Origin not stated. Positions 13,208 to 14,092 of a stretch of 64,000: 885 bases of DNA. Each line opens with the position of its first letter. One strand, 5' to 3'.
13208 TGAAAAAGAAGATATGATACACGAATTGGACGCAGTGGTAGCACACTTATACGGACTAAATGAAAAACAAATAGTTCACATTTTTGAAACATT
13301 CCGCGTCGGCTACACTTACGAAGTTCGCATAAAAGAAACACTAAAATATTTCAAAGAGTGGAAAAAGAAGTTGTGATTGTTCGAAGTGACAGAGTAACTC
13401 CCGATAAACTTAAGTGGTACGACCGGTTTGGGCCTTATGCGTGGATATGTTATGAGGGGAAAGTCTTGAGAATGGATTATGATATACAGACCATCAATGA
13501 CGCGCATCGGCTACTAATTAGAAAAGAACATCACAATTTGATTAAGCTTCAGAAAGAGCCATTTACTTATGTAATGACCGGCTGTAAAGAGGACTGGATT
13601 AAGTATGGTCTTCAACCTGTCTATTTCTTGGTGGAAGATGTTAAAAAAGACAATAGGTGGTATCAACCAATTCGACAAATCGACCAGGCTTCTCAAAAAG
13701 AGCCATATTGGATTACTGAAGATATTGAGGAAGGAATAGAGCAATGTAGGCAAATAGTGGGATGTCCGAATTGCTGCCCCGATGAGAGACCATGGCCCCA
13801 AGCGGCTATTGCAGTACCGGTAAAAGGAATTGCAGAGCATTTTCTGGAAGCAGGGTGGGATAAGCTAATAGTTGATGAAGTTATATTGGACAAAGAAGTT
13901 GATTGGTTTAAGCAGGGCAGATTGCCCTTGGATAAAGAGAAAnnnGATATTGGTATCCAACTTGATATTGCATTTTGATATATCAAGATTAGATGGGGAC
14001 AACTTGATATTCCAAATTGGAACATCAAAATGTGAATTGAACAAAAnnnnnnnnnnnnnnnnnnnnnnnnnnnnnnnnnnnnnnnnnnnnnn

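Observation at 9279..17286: Three-gene module of giant m6A methyltransferase, small Cys-rich protein and PLD-SNF2 fusion: a stripped-down DISARM-like or novel R-M-like defence candidate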

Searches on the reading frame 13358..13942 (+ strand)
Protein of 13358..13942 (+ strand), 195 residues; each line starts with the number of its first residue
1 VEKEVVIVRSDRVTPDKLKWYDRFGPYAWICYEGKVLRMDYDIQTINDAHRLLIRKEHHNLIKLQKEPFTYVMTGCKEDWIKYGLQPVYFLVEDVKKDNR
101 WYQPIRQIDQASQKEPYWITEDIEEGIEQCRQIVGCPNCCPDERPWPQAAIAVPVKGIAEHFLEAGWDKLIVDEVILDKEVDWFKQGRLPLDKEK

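Call 5: search_protein_families(library=pfam, proteins=[window:13358-13942:+], max_evalue=0.01)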
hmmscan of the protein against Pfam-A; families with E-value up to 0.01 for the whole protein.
window:13358-13942:+ (195 aa): 0 families

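Call 6: search_protein_families(library=padloc, proteins=[window:13358-13942:+], max_evalue=0.01)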
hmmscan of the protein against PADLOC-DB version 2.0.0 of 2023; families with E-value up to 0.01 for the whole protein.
window:13358-13942:+ (195 aa): 0 families

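Call 7: search_protein_families(library=ncbifam, proteins=[window:13358-13942:+], max_evalue=0.01)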
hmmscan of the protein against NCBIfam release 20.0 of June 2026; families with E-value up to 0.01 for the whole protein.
window:13358-13942:+ (195 aa): 0 families

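Call 10: find_homologous_proteins(query=window:13358-13942:+, max_evalue=0.001)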
Query window:13358-13942:+ (195 aa): 3 proteins with E <= 0.001 among 237 candidates.
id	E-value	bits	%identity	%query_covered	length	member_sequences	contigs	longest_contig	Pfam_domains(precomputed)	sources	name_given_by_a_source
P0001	4.1e-120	417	92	97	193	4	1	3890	-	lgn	-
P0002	8.2e-81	288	64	97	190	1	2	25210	-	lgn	-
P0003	3.9e-60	221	54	93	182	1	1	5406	-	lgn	-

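Call 12: find_encoding_contigs(protein=P0002, flank=10000)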
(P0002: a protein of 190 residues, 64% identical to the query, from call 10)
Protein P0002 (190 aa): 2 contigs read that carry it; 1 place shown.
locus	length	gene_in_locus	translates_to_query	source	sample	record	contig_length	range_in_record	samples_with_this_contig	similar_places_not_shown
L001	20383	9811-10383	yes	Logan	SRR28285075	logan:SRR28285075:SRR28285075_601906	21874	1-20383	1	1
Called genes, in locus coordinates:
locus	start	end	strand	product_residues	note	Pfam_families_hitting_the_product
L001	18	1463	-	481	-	PF00239:Resolvase, PF07508:Recombinase, PF13408:Zn_ribbon_recom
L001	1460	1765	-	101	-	PF10723:RepB-RCR_reg (weak), PF21983:NikA-like (weak)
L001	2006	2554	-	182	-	-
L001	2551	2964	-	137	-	-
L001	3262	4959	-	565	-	-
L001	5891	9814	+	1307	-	PF07669:Eco57I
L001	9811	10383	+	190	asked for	-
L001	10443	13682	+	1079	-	PF13091:PLDc_2, PF00176:SNF2-rel_dom, PF00271:Helicase_C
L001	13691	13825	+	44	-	-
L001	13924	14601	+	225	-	PF04476:4HFCP_synth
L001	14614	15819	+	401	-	PF02463:SMC_N (faint), PF13175:AAA_15, PF13476:AAA_23, PF24389:ORC-CDC6-like (faint), PF13175:AAA_15, PF13304:AAA_21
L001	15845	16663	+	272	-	PF01844:HNH (faint)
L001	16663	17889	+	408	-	PF00278:Orn_DAP_Arg_deC, PF02784:Orn_Arg_deC_N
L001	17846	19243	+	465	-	PF11805:DUF3326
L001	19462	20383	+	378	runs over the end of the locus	PF13458:Peripla_BP_6, PF13433:Peripla_BP_5 (weak), PF01094:ANF_receptor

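Call 13: find_encoding_contigs(protein=P0003, flank=10000)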
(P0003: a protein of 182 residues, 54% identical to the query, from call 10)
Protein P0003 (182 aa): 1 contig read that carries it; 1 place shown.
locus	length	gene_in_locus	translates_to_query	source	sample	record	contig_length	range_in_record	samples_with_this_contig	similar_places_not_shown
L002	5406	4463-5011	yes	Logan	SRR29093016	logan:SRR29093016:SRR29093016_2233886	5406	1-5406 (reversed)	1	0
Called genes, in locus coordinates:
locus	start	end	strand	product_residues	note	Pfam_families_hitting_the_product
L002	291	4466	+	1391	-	PF07669:Eco57I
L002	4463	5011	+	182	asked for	-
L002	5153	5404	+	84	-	?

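Call 14: find_encoding_contigs(protein=P0001, flank=10000)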
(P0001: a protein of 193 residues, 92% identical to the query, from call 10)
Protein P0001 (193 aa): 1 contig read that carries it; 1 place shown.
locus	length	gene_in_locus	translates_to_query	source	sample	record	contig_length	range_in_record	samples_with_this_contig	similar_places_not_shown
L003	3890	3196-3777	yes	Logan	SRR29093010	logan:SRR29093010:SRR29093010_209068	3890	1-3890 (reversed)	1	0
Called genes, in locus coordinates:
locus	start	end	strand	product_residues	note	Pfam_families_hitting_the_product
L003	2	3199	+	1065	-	?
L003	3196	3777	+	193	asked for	-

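Call 33: search_solved_structures(query=window:13358-13942:+, max_evalue=10)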
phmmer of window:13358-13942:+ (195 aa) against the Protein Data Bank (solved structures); distinct sequences matched with E-value up to 10: 1.
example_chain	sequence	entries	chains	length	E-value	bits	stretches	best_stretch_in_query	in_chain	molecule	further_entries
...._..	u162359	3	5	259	2.8e-05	26.8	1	74-180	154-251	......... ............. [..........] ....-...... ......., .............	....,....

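Call 35: search_solved_structures(query=window:13358-13942:+, max_evalue=10, show_alignments=1)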
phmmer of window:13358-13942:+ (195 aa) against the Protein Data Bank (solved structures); distinct sequences matched with E-value up to 10: 1.
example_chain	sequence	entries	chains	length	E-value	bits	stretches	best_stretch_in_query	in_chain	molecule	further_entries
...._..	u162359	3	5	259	2.8e-05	26.8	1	74-180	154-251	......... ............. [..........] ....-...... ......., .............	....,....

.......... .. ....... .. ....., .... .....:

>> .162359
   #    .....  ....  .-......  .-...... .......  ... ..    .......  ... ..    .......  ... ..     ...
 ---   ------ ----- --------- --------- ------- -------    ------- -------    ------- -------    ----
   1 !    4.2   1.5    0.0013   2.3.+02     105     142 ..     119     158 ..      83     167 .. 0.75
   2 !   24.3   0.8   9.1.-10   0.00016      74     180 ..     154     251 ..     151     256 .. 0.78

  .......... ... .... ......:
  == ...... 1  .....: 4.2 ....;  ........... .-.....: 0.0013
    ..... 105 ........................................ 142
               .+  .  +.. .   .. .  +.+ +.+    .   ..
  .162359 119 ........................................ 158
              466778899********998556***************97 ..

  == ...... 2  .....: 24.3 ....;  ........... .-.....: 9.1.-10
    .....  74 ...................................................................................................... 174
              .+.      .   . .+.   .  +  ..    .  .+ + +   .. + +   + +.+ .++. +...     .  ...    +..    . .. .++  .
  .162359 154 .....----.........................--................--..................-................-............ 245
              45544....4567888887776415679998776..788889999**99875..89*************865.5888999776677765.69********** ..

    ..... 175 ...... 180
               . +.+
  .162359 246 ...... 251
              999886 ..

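Call 47: list_cluster_members(proteins=[P0124, window:13358-13942:+, window:14047-17283:+])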
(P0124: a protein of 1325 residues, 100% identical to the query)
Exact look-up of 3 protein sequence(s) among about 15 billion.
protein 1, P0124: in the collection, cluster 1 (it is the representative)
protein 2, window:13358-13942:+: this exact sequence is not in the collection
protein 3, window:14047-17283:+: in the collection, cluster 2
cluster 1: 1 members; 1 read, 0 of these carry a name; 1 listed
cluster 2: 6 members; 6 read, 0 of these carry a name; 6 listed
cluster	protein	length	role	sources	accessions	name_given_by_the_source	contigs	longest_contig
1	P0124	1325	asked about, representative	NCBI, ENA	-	-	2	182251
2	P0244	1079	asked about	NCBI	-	-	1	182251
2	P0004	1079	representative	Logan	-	-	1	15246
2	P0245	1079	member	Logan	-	-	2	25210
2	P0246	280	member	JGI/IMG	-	-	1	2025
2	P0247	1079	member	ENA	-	-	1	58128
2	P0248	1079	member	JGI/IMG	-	-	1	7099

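Call 53: predict_structure(alignment_id=A2)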
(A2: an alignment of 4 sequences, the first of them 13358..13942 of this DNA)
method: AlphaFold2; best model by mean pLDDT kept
length: 195 residues; sequences in the alignment: 4
mean_pLDDT: 34.8   pTM: 0.36
mean pLDDT of the five models: 34.8, 34.2, 32.9, 32.1, 31.9
residues with pLDDT >= 90: 0; 70-90: 0; 50-70: 14; < 50: 181
segments of 3 or more residues with pLDDT < 50: 1-154, 165-168, 174-176, 183-195
pLDDT, mean of each block of 10 residues (from residue 1): 28 35 42 31 33 28 26 20 26 27 24 33 44 37 36 50 50 51 41 35
secondary structure, 60 per line:
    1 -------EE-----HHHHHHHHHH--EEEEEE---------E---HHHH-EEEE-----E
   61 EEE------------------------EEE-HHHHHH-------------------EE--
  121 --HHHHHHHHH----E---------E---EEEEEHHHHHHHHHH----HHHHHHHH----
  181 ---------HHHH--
elements in order: H15-24 E27-32 H46-49 E51-54 E60-63 E88-90 H92-97 H123-131 E150-154 H155-164 H169-176 H190-193

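Call 64: search_protein_families(library=phrogs, proteins=[window:13373-13942:+], max_evalue=0.01)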
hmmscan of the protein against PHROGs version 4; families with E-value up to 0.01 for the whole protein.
window:13373-13942:+ (190 aa): 0 families

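Call 71: search_protein_representatives(alignment_id=A2)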
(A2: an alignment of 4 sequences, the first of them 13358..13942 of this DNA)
Query: 4 sequences, 190 profile positions. Proteins with E-value up to 0.001 (for the whole library): 5; up to 1e-10: 5; up to 1e-30: 4. The best 5 are listed.
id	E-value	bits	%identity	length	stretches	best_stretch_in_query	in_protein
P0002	1.5e-106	370.2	-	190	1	1-190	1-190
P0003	2.1e-97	340.4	-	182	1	1-183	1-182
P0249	1.7e-44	167.9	-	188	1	1-174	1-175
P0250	2.0e-42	161.1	-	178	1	1-173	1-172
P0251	1.1e-12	64.1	-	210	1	44-171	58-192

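Call 72: find_encoding_contigs(protein=P0249, flank=8000, max_places=2)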
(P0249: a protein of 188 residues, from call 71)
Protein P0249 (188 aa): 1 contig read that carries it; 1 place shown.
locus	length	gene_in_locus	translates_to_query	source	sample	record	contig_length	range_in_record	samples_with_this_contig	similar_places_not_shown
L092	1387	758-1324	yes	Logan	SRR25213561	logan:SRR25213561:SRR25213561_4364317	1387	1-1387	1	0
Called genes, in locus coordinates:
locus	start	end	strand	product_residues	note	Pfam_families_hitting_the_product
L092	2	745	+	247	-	?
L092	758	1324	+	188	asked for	-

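Call 75: find_encoding_contigs(protein=P0251, flank=8000, max_places=2)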
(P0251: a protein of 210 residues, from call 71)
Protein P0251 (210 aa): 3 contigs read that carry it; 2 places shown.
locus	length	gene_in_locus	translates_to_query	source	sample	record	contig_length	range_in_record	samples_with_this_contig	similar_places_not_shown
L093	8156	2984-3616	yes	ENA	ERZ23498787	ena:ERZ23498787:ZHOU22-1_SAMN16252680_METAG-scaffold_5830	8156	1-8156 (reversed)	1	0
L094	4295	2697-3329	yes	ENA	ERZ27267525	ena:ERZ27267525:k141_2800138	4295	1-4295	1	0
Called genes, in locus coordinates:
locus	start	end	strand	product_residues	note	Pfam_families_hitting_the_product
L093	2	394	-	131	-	?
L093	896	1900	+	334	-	-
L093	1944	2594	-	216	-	PF00583:Acetyltransf_1, PF13508:Acetyltransf_7 (weak), PF08445:FR47 (weak)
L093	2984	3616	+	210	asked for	-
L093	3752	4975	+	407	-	-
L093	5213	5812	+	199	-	-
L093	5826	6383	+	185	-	-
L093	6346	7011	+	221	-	-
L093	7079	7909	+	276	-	-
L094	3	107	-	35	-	?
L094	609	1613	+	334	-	-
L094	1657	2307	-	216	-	PF00583:Acetyltransf_1, PF13508:Acetyltransf_7 (weak), PF08445:FR47 (weak)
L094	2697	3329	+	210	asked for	-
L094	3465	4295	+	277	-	?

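Call 76: find_encoding_contigs(protein=P0250, flank=8000, max_places=2)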
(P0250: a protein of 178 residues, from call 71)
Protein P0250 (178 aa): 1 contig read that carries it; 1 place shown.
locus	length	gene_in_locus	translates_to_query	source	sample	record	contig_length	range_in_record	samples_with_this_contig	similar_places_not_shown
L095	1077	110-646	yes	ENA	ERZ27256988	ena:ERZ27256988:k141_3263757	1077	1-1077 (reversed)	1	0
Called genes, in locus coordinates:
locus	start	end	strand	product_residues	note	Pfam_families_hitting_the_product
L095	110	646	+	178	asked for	-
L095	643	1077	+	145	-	?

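Call 92: search_solved_structures(query=A5, max_evalue=10)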
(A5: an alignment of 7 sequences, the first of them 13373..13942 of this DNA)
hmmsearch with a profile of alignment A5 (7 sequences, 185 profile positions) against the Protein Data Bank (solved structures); distinct sequences matched with E-value up to 10: 3.
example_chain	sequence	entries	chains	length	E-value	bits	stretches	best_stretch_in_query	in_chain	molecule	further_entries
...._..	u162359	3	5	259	0.5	13.3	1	110-172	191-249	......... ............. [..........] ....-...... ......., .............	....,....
2kw0_A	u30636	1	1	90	0.73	12.8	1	122-171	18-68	CcmH protein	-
7cuh_A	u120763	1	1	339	0.98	12.4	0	76-120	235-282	Protection of telomeres protein 1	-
